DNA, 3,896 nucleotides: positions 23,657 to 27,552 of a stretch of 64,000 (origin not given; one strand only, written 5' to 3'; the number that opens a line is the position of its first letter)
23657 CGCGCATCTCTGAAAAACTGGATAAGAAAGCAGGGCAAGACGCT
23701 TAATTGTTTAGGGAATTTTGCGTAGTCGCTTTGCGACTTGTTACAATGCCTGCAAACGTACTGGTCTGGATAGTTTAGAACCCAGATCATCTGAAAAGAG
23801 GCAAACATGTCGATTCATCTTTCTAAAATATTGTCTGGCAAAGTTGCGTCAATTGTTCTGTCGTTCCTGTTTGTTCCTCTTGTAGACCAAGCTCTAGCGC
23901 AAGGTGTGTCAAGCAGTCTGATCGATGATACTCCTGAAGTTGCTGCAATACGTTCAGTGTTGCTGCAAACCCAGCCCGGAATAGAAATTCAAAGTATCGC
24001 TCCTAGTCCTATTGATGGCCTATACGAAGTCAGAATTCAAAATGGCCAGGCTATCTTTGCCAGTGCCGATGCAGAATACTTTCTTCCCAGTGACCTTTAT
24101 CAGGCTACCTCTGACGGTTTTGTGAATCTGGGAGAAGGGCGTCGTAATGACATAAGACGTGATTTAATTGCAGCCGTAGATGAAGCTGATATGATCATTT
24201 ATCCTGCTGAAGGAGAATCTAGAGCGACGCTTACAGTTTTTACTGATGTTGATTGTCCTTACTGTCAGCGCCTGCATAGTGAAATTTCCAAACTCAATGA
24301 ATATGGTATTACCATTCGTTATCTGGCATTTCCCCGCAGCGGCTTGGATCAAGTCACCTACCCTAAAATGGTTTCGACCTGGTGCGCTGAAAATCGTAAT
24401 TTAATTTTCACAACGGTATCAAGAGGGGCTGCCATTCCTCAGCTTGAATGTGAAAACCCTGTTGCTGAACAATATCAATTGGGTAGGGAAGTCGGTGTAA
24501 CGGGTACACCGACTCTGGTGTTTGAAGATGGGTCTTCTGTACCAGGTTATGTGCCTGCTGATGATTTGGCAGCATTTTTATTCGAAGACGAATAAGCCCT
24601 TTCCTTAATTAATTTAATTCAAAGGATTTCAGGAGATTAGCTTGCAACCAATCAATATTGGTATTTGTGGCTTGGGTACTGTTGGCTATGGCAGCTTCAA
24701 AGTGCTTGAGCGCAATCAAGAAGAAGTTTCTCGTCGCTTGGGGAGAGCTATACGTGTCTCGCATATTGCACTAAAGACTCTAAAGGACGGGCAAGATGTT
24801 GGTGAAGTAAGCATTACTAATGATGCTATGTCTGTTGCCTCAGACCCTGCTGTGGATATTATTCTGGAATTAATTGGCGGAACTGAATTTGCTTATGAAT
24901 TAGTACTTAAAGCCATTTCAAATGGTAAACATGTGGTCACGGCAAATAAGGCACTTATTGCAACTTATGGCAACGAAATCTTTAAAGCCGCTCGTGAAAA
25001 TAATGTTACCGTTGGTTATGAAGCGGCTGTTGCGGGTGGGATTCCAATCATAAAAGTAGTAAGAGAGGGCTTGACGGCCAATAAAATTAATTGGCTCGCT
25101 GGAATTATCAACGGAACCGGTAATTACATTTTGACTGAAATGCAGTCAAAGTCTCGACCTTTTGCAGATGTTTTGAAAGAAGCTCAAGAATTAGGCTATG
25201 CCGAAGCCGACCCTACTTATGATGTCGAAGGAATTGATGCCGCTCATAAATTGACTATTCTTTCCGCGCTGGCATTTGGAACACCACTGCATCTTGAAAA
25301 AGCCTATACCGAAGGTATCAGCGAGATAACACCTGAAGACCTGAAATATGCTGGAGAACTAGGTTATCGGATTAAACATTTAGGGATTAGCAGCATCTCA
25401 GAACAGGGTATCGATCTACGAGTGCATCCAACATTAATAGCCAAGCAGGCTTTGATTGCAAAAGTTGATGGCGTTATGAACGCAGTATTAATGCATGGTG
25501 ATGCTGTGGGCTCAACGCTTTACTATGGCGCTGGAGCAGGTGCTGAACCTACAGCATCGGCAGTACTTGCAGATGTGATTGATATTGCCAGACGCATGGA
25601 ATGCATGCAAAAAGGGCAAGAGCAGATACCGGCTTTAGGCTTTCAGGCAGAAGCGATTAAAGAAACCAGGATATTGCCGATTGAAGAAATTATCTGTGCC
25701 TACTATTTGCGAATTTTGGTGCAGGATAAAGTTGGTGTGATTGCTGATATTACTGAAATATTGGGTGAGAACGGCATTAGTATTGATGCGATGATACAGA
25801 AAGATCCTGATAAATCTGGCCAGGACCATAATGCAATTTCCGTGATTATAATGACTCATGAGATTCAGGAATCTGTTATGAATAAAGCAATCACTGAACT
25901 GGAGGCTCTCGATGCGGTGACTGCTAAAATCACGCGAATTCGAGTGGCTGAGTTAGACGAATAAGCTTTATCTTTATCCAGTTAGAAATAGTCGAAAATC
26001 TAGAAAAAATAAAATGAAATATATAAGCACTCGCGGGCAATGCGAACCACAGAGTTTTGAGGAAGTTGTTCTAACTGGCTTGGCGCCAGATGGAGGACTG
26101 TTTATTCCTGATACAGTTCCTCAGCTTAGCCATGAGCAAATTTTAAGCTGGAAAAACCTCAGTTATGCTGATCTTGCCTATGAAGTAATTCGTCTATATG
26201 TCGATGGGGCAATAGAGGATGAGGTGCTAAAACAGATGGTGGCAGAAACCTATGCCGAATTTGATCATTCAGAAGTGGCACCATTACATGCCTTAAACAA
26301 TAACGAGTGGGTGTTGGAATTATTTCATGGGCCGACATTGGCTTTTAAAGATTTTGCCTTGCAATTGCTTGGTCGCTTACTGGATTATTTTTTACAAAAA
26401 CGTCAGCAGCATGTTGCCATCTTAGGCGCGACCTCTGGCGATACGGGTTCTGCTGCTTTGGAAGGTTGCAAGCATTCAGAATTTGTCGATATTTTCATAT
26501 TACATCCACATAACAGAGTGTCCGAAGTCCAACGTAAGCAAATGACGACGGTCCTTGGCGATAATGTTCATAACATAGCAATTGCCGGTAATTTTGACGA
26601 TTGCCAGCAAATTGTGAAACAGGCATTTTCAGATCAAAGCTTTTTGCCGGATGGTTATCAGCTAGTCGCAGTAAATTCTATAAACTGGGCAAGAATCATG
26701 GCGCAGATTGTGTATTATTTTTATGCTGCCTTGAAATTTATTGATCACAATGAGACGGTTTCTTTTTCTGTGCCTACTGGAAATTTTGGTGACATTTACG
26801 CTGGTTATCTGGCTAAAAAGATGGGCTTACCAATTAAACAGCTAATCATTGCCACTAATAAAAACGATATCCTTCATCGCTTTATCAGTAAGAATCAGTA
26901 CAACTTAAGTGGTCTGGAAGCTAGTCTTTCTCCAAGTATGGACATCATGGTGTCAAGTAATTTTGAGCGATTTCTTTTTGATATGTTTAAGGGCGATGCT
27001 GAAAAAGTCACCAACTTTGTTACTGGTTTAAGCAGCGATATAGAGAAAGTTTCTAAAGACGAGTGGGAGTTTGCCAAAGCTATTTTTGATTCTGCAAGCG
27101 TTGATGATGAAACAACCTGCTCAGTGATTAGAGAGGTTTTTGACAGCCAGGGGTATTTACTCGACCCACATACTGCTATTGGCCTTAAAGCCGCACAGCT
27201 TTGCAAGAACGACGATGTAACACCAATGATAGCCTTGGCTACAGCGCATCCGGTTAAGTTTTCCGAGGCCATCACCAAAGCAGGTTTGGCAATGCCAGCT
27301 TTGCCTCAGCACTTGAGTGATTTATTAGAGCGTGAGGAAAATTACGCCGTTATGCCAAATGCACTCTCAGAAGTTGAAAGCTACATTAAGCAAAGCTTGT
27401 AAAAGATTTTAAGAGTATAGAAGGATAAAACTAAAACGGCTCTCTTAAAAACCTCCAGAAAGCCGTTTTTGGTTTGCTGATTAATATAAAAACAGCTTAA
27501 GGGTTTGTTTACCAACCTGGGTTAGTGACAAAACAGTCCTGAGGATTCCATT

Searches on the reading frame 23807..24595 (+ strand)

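Call 56: search_protein_families(library=ncbifam, proteins=[window:23807-24595:+], max_evalue=1e-10)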
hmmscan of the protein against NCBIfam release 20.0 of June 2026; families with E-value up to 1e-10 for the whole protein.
window:23807-24595:+ (262 aa): 1 family
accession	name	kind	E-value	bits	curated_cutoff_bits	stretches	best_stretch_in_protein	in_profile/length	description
NF008129.0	PRK10877.1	equivalog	3.2e-48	164.1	215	1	45-259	23-228/237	bifunctional protein-disulfide isomerase/oxidoreductase DsbC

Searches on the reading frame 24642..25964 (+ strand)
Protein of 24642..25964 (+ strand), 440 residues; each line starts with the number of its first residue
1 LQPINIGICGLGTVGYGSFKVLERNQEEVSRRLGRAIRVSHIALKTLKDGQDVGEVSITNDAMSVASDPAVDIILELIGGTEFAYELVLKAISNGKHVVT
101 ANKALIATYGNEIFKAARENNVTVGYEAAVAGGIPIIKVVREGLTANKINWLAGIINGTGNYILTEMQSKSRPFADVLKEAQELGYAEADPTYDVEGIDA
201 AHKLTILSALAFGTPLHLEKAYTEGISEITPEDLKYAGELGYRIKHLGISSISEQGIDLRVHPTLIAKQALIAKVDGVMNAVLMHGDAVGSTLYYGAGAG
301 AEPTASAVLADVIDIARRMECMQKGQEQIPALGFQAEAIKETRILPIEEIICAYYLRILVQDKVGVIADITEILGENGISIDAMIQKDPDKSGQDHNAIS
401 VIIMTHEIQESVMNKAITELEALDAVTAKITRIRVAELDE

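Call 56: search_protein_families(library=ncbifam, proteins=[window:24642-25964:+], max_evalue=1e-10)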
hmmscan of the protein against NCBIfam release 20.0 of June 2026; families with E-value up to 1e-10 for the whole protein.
window:24642-25964:+ (440 aa): 7 families
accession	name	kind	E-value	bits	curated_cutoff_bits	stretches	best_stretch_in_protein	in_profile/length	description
NF004976.0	PRK06349.1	subfamily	1.4e-165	551.5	205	1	1-437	2-428/430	homoserine dehydrogenase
NF004912.0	PRK06270.1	equivalog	1.5e-74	251.5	373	1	59-320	79-341/343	homoserine dehydrogenase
NF006235.0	PRK08374.1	equivalog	3.7e-50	170.9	451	1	71-320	92-333/336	homoserine dehydrogenase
NF005290.0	PRK06813.1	equivalog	1.5e-37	129.4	286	1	84-318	104-339/346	homoserine dehydrogenase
NF005002.0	PRK06392.1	equivalog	1.7e-33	115.9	296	1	4-229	4-245/329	homoserine dehydrogenase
NF006959.0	PRK09436.1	equivalog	8e-23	80.4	726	1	90-224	566-702/819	bifunctional aspartate kinase/homoserine dehydrogenase I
NF007003.0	PRK09466.1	subfamily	7.3e-16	57.7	582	1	80-209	551-682/810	bifunctional aspartate kinase/homoserine dehydrogenase II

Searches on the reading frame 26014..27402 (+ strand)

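Call 56: search_protein_families(library=ncbifam, proteins=[window:26014-27402:+], max_evalue=1e-10)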
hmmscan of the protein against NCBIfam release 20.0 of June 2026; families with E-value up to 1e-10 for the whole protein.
window:26014-27402:+ (462 aa): 1 family
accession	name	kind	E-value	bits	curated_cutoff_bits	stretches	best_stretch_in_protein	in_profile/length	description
TIGR00260.1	thrC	equivalog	2.2e-80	270.4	167.1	1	72-421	15-329/340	threonine synthase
